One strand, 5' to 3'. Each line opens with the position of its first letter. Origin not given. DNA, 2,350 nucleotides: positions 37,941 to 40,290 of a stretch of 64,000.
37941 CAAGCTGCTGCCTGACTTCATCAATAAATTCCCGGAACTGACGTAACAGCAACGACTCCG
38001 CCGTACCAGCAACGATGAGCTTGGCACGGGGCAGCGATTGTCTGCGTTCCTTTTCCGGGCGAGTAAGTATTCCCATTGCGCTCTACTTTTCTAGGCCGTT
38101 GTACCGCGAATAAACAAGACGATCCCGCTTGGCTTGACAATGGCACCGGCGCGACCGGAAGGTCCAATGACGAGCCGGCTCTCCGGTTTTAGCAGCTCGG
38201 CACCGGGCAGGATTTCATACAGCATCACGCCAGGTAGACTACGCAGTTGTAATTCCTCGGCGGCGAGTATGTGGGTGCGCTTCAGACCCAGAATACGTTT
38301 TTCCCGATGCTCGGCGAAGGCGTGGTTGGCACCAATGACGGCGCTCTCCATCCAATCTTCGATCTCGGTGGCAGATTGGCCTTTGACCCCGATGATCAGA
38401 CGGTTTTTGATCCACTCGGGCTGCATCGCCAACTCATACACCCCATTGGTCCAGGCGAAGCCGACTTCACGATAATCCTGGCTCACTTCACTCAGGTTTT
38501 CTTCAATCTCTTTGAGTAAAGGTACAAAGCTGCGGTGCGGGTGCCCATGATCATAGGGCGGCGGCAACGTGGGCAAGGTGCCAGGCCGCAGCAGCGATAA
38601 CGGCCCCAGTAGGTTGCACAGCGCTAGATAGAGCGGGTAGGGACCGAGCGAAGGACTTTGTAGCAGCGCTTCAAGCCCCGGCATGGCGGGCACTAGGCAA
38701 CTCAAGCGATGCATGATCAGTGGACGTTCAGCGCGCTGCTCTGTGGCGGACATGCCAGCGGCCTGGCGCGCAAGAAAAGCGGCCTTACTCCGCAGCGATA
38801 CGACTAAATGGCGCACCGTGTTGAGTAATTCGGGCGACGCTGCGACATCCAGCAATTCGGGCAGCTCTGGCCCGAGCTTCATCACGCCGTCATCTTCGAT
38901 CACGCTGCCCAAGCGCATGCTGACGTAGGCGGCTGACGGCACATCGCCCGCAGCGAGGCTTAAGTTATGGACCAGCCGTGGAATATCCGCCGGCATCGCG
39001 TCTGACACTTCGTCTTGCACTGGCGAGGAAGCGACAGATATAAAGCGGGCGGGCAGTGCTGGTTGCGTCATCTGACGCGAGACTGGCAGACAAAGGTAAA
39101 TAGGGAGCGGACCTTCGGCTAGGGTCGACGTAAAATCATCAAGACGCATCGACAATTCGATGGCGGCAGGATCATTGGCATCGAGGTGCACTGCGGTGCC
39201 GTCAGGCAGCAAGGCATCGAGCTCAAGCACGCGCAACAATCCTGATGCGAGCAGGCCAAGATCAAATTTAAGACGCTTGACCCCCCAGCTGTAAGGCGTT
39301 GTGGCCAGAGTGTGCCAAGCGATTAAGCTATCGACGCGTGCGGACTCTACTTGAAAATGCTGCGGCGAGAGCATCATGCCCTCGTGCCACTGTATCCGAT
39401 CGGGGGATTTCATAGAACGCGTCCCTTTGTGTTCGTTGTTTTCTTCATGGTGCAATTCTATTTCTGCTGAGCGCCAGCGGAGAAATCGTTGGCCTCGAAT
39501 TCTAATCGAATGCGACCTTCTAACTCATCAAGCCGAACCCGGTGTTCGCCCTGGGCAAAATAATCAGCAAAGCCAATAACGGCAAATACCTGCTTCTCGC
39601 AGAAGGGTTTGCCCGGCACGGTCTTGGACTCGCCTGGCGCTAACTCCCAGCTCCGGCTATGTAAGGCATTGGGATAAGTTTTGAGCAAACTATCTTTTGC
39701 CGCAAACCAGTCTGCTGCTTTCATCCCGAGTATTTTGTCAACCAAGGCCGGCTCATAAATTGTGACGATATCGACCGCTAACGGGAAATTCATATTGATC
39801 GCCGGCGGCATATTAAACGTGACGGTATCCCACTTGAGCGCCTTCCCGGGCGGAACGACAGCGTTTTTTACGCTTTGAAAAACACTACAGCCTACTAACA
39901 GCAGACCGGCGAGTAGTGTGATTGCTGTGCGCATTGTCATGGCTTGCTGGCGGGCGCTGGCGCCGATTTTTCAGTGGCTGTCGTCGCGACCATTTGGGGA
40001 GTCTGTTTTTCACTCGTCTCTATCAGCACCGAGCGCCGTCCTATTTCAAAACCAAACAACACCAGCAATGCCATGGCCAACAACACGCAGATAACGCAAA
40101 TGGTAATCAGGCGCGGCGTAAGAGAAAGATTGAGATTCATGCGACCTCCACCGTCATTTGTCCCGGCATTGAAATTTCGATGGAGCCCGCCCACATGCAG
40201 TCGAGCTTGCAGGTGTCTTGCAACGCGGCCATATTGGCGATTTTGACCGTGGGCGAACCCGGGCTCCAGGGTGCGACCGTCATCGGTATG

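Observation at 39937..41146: VgrG-linked cargo module with no recognisable toxin: MORN/YwqK-like protein, DUF4280 (PAAR-like) protein and a 67-aa membrane peptide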

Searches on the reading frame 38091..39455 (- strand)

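Call 3: search_protein_families(library=pfam, proteins=[window:38091-39455:-], max_evalue=0.01)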
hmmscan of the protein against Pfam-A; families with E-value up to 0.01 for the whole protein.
window:38091-39455:- (454 aa): 1 family
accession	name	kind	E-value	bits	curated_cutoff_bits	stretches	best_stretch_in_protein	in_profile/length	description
PF05936.17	T6SS_VasE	-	4.9e-42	144.6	23.4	1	33-360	1-339/429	Bacterial Type VI secretion, VC_A0110, EvfL, ImpJ, VasE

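Call 4: search_protein_families(library=ncbifam, proteins=[window:38091-39455:-], max_evalue=0.01)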
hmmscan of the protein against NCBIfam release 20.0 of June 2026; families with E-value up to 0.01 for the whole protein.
window:38091-39455:- (454 aa): 1 family
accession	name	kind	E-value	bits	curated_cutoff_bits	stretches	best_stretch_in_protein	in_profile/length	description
TIGR03353.2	VI_chp_4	equivalog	3.7e-71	240.5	100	1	20-421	2-402/429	type VI secretion system baseplate subunit TssK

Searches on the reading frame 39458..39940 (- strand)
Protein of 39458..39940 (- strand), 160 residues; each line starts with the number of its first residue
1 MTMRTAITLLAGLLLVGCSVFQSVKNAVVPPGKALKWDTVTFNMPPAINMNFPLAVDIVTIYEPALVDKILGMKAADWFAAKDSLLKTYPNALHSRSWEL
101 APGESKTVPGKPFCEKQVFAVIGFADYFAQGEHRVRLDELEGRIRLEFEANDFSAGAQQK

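Call 3: search_protein_families(library=pfam, proteins=[window:39458-39940:-], max_evalue=0.01)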
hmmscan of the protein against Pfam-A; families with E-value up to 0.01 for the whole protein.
window:39458-39940:- (160 aa): 0 families

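Call 4: search_protein_families(library=ncbifam, proteins=[window:39458-39940:-], max_evalue=0.01)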
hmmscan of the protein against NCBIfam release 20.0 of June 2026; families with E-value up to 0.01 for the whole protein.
window:39458-39940:- (160 aa): 0 families

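Call 76: search_protein_families(library=pfam, proteins=[window:39458-39940:-], max_evalue=10)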
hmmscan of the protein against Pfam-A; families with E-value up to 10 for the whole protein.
window:39458-39940:- (160 aa): 1 family
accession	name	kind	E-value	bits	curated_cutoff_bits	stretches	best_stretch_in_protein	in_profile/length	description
PF14673.11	DUF4459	-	0.23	11.8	27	1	70-125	56-112/159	Domain of unknown function (DUF4459)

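Call 78: search_solved_structures(query=A3, max_evalue=10)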
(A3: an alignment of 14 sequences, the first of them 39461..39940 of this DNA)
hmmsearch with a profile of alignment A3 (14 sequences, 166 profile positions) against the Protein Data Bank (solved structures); distinct sequences matched with E-value up to 10: 3.
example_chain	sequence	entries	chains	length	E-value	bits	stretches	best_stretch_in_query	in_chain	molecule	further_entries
8j59_A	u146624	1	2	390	0.0012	21.8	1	68-101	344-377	NADPH dehydrogenase afvA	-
2fo1_D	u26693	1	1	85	0.11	15.4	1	96-153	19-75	Protein lag-3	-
3kuu_A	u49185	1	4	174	0.91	12.3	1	32-68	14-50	Phosphoribosylaminoimidazole carboxylase catalytic subunit PurE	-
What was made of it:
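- On TssJ (T6SS outer-membrane lipoprotein), for the gene bounding the module: The PDB profile search gives no TssJ (call 78).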

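Call 83: predict_structure(protein=window:39461-39940:-)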
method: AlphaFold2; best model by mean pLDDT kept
length: 160 residues; sequences in the alignment: 1
mean_pLDDT: 36.1   pTM: 0.35
mean pLDDT of the five models: 36.1, 35.9, 33.6, 33.0, 32.8
residues with pLDDT >= 90: 0; 70-90: 0; 50-70: 14; < 50: 146
segments of 3 or more residues with pLDDT < 50: 1-62, 64-73, 88-160
pLDDT, mean of each block of 10 residues (from residue 1): 32 36 32 29 25 36 44 53 51 40 33 36 34 35 34 28
secondary structure, 60 per line:
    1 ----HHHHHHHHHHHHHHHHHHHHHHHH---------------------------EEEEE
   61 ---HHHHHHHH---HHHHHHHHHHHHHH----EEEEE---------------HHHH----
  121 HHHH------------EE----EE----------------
elements in order: H5-28 E56-60 H64-71 H75-88 E93-97 H113-116 H121-124
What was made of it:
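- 39458..39940 (-): TssJ-position outer-membrane lipoprotein (160 aa, lipobox LLVGC). The single-sequence AF2 model is unusable (call 83).
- On TssJ (T6SS outer-membrane lipoprotein), for the gene bounding the module: AF2 single-sequence pLDDT is 36 (call 83).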

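Call 84: search_protein_families(library=ncbifam, alignment_id=A3, max_evalue=1)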
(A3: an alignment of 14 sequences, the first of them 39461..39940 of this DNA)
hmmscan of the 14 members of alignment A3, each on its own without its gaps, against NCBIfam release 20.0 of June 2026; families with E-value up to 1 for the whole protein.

A. member 1, window:39461-39940:- (160 aa): 0 families

B. families by the number of members that match (of 14 scanned): 8 families
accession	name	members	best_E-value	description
TIGR03352.1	VI_chp_3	2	0.017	type VI secretion system lipoprotein TssJ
NF047847.2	SS_mature_LptM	2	0.064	LPS translocon maturation chaperone LptM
NF053654.1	GroundWater_YciW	1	0.028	YciW-related (seleno)protein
NF037950.1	spanin2_1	1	0.04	bacteriophage spanin2 family protein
NF041850.1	VI_secsys_TagV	1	0.057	type VI secretion system accessory protein TagV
NF008048.1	PRK10781.1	1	0.068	Rcs stress response system protein RcsF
NF011925.1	PRK15396.1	1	0.068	major outer membrane lipoprotein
NF041529.1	LvhB7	1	0.28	T4SS-associated protein LvhB7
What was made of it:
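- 39458..39940 (-): No TssJ HMM hit for the window protein; 2 of 14 orthologues hit TIGR03352 at E 0.017 (call 84).
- On TssJ (T6SS outer-membrane lipoprotein), for the gene bounding the module: 2 of 14 orthologues hit TIGR03352 at E 0.017 (call 84).
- Checked: TssJ HMMs do not detect it (calls 3, 4, 78, 84).
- Tried and rejected: TssJ could not be confirmed by Pfam, NCBIfam, PDB sequence profile or single-sequence AlphaFold (calls 76, 78, 83, 84).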

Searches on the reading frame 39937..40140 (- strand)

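Call 3: search_protein_families(library=pfam, proteins=[window:39937-40140:-], max_evalue=0.01)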
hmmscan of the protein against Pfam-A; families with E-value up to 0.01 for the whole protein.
window:39937-40140:- (67 aa): 0 families

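Call 4: search_protein_families(library=ncbifam, proteins=[window:39937-40140:-], max_evalue=0.01)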
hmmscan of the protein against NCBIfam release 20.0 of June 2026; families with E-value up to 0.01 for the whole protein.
window:39937-40140:- (67 aa): 0 families

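Call 76: search_protein_families(library=pfam, proteins=[window:39937-40140:-], max_evalue=10)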
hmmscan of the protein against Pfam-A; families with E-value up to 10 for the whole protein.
window:39937-40140:- (67 aa): 3 families
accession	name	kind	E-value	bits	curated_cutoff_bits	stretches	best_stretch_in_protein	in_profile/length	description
PF11837.13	INV_N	-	0.075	14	27.8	1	10-57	23-71/109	Beta-fructofuranosidase, N-terminal domain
PF07264.17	EI24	-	0.078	13.5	32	1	4-34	7-37/199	Sulfate transporter CysZ/Etoposide-induced protein 2.4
PF14155.11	DUF4307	-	6.6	7.1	27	1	31-60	74-103/111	Domain of unknown function (DUF4307)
